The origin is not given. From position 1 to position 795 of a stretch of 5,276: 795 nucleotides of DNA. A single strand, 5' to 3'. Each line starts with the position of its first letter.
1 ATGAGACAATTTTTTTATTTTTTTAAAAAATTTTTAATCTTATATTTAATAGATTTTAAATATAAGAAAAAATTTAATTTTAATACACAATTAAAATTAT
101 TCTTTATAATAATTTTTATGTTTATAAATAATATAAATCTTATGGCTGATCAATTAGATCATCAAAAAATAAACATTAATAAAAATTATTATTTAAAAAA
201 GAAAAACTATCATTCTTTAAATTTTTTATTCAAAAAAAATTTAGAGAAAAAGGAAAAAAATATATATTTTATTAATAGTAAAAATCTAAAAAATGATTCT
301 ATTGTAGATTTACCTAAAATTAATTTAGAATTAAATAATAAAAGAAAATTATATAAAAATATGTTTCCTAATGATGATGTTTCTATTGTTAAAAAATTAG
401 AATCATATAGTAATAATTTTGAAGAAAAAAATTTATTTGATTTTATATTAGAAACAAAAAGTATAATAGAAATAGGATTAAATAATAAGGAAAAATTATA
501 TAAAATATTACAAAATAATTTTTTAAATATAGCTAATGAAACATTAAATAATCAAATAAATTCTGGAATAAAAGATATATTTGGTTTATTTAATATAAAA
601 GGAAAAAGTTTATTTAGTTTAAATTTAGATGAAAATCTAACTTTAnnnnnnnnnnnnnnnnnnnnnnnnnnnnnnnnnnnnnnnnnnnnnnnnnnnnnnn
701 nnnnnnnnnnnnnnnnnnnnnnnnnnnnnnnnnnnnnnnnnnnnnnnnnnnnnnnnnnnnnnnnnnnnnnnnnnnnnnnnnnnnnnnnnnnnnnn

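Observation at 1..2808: Complete intimin/invasin-type inverse autotransporter retained on a tiny replicon in a genome-decay compositional background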

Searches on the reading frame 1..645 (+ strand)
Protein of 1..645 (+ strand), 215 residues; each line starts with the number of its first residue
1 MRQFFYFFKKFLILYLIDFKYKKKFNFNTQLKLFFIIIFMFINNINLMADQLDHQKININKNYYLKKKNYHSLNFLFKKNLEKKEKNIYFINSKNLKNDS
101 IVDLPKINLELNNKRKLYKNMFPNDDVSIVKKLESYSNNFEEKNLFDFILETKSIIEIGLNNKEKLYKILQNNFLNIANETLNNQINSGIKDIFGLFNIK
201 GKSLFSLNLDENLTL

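Call 57: search_protein_families(library=pfam, proteins=[window:1-645:+], max_evalue=10)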
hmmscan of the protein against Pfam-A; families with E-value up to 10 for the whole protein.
window:1-645:+ (215 aa): 1 family
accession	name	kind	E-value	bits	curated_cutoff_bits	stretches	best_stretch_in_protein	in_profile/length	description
PF14606.12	Lipase_GDSL_3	-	0.34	11.6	27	1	54-103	106-157/178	GDSL-like Lipase/Acylhydrolase family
